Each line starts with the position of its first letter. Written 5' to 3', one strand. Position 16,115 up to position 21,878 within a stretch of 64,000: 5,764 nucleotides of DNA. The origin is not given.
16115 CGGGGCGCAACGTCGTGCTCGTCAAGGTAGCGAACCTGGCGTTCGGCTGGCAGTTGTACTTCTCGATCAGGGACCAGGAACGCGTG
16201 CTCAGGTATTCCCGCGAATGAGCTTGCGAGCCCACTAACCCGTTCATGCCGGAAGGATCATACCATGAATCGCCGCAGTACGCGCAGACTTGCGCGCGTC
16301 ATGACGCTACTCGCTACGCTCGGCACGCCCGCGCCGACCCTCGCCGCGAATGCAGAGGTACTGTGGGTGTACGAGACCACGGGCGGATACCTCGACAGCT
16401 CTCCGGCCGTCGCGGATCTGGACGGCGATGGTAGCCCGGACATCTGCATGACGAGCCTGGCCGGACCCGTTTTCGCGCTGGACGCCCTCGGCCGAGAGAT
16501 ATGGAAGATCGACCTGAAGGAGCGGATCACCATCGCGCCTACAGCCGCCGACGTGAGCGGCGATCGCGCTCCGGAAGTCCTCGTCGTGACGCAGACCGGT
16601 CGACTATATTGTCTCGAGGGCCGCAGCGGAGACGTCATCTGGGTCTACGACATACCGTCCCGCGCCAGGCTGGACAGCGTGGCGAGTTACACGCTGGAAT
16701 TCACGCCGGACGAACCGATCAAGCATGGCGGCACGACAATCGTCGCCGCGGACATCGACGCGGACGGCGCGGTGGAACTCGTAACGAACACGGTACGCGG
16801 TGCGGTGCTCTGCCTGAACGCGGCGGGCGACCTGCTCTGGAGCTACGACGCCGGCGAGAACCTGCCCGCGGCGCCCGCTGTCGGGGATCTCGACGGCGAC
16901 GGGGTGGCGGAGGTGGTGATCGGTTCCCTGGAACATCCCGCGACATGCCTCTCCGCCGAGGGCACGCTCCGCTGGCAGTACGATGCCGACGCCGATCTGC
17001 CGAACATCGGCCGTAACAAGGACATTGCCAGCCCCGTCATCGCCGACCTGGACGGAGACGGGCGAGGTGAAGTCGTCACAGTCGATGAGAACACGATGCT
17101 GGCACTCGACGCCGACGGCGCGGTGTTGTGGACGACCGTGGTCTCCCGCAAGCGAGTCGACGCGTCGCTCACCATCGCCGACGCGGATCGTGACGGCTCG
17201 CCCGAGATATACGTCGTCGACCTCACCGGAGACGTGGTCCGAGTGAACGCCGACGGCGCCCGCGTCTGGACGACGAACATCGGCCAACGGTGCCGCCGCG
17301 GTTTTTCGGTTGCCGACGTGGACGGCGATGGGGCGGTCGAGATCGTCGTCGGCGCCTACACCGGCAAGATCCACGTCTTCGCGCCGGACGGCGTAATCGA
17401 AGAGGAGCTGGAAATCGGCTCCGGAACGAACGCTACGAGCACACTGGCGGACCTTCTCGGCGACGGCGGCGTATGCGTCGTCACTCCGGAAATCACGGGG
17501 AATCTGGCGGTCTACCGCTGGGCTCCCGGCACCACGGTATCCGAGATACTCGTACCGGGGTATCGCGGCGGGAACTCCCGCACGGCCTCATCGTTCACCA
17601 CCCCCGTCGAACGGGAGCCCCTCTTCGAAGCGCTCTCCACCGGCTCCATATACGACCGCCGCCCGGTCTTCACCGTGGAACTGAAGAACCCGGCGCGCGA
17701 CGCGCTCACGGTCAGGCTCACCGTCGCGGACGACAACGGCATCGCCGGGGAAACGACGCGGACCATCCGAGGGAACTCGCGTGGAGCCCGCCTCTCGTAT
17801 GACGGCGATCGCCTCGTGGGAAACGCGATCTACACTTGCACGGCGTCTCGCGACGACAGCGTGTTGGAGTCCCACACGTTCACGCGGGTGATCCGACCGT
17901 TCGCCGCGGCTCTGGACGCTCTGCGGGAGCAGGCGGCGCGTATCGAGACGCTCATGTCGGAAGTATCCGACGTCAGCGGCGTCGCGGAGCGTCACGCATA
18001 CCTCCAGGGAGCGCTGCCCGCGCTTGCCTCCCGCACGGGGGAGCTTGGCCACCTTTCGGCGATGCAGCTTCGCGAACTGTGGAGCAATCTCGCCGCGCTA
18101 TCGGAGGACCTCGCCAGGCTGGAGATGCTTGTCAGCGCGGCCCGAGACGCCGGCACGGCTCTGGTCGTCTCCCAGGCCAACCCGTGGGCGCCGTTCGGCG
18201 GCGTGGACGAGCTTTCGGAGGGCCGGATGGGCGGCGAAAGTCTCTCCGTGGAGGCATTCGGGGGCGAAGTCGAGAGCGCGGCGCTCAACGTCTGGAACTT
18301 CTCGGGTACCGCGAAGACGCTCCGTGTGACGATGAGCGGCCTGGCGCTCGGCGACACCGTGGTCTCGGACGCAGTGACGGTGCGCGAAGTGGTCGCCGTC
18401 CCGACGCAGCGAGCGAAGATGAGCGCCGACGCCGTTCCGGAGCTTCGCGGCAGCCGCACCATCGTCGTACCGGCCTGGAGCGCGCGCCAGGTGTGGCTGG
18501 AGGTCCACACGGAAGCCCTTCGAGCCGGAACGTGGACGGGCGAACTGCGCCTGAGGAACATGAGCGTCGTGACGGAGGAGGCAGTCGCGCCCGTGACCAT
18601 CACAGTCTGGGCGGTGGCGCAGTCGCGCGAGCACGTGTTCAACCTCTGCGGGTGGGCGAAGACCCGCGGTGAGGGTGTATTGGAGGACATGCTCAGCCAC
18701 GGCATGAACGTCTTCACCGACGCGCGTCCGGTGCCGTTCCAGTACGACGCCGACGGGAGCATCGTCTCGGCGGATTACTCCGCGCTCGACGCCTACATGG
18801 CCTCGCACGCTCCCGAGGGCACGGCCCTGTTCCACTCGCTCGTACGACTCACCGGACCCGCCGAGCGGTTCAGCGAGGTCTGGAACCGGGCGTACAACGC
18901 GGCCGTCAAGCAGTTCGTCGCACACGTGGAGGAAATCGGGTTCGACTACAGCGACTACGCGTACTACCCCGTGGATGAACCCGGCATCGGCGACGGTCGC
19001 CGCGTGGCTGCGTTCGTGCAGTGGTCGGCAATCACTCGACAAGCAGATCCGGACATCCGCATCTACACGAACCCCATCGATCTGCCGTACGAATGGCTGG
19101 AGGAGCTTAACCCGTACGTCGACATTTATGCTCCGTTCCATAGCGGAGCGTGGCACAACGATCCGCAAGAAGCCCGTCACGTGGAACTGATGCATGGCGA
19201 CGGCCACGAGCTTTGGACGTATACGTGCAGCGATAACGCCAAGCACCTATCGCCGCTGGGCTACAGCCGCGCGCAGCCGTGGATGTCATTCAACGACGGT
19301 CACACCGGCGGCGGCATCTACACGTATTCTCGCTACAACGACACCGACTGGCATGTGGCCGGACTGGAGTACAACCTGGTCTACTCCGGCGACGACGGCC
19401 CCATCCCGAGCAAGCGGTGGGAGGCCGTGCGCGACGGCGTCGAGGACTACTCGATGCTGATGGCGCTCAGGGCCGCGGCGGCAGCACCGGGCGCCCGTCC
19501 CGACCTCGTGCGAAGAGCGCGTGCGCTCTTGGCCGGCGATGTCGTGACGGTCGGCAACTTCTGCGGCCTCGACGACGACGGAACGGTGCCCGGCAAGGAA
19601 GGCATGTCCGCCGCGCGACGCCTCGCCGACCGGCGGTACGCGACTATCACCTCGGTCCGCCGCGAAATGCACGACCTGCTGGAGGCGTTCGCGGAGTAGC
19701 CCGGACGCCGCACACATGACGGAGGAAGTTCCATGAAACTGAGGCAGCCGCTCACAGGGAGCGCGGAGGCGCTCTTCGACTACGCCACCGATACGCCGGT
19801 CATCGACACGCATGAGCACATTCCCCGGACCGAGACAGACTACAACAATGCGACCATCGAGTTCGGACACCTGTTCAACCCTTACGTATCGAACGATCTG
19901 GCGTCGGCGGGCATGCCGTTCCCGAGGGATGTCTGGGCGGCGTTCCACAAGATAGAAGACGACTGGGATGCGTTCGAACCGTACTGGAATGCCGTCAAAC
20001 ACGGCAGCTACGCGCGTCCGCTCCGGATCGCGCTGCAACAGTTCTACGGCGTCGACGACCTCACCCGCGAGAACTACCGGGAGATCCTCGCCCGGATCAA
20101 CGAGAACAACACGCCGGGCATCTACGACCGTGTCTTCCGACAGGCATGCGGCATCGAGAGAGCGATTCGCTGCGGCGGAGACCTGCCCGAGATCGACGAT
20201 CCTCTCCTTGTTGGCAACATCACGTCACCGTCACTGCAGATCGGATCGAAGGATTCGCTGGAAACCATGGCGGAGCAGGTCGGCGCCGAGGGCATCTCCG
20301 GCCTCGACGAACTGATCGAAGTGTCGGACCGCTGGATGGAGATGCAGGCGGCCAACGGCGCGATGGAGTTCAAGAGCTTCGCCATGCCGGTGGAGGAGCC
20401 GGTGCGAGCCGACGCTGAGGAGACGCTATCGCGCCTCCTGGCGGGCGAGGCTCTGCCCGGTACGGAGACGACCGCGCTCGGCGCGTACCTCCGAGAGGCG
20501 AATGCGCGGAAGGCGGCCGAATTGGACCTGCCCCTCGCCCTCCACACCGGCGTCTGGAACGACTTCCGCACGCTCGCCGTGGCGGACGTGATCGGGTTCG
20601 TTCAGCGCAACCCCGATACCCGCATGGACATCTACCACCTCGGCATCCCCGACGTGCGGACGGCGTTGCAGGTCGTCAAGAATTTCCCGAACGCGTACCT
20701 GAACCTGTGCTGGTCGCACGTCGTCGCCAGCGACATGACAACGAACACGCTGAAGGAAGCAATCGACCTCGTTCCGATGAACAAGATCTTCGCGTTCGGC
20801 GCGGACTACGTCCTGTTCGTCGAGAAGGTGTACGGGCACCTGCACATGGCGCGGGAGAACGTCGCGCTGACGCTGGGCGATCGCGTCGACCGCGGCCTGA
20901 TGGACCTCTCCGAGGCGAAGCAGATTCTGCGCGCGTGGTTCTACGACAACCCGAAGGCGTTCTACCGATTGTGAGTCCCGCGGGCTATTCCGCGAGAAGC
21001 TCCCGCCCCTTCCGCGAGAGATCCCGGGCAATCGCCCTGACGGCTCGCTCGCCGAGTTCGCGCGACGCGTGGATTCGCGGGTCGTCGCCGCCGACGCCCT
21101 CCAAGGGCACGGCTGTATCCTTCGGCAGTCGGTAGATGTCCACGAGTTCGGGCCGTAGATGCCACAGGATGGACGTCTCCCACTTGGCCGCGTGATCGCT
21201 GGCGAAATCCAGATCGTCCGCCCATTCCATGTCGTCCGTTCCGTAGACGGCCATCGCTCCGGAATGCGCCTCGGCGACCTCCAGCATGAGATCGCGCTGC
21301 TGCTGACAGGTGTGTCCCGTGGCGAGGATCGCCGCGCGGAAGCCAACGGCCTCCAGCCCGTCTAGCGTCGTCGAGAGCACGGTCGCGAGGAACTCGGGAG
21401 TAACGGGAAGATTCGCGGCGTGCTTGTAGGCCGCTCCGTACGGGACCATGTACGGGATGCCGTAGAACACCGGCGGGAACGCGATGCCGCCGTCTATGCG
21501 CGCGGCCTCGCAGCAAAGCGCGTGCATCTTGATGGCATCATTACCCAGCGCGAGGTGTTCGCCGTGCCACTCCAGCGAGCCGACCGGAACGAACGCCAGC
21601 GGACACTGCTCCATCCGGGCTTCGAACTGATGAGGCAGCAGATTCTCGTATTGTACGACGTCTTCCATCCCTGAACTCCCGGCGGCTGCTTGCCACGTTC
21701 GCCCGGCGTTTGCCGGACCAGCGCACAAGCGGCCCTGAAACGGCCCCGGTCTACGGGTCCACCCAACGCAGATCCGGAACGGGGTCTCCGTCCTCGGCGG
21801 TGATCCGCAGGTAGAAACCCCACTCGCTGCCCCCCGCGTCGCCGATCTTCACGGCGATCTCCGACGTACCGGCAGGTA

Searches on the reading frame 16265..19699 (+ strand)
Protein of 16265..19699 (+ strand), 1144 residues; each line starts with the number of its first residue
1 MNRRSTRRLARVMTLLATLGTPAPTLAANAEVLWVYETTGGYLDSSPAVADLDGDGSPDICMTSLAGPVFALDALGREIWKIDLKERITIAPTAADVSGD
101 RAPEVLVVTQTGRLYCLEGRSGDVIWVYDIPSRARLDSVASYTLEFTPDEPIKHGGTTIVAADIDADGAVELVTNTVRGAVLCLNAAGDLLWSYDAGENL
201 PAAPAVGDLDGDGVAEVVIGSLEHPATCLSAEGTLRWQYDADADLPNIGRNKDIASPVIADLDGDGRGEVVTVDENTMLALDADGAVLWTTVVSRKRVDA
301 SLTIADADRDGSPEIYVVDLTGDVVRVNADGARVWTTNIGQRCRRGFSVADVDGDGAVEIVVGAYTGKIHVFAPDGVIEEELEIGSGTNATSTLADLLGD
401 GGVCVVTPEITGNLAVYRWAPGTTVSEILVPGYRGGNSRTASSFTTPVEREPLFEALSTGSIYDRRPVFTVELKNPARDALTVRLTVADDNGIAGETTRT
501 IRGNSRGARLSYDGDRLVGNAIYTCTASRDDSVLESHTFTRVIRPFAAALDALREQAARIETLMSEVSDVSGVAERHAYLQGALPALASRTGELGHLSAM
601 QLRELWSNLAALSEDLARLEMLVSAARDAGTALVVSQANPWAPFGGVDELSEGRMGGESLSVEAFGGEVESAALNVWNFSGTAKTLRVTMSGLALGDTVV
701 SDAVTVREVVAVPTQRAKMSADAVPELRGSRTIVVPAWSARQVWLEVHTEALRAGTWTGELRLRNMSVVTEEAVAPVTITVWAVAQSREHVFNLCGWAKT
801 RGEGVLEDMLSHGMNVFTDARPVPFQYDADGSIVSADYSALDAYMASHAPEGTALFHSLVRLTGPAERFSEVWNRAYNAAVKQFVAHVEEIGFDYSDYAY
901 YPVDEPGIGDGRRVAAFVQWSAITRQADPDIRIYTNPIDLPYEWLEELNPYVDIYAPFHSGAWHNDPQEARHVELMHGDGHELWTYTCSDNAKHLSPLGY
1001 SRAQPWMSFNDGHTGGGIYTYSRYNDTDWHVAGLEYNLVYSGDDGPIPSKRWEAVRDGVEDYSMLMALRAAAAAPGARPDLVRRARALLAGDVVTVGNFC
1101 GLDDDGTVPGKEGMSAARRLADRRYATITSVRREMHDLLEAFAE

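Call 71: search_protein_families(library=pfam, proteins=[window:16265-19699:+], max_evalue=0.00001)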
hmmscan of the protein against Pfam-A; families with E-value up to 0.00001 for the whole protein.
window:16265-19699:+ (1144 aa): 5 families
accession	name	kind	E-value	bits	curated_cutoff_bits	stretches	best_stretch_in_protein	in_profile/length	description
PF25292.1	Beta-prop_CGLA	-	6.6e-26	91.9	26.8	1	275-382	8-112/316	Lambda-carrageenase beta-propeller domain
PF13517.12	FG-GAP_3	-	2.1e-20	73.5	26.9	0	208-271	1-60/61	FG-GAP-like repeat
PF13570.13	Beta-prop_ACSF4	-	1.5e-18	67.7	133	1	44-130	6-89/329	Beta-alanine-activating enzyme, beta-propeller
PF13360.13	PQQ_2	-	2e-12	47.7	27.6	2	69-202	5-108/233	Outer membrane protein assembly factor BamB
PF01839.29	FG-GAP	-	6.6e-12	45.5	22.1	0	202-221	3-22/37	FG-GAP repeat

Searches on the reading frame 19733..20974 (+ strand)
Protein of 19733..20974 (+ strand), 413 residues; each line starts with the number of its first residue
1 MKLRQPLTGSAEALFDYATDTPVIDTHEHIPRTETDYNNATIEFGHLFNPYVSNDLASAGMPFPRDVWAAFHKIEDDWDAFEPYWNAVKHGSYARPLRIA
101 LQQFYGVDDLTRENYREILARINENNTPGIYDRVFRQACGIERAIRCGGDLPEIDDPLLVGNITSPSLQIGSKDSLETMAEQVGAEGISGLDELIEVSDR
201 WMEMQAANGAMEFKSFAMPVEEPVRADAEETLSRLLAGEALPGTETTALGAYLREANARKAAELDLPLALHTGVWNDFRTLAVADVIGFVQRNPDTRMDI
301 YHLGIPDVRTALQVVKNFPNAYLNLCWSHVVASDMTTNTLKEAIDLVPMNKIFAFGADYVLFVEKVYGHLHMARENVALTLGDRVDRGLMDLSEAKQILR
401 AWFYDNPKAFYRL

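Call 71: search_protein_families(library=pfam, proteins=[window:19733-20974:+], max_evalue=0.00001)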
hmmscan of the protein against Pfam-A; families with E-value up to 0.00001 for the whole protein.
window:19733-20974:+ (413 aa): 1 family
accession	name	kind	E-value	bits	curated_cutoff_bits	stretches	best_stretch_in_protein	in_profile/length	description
PF04909.20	Amidohydro_2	-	1.9e-13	51.2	26.4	1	199-413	67-289/289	Amidohydrolase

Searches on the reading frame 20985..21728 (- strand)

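Call 71: search_protein_families(library=pfam, proteins=[window:20985-21728:-], max_evalue=0.00001)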
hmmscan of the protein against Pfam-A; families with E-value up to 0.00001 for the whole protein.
window:20985-21728:- (247 aa): 1 family
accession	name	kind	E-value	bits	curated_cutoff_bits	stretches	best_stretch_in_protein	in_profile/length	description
PF02633.19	Creatininase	-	4.2e-27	95.6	31.3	1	33-212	6-211/238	Creatinine amidohydrolase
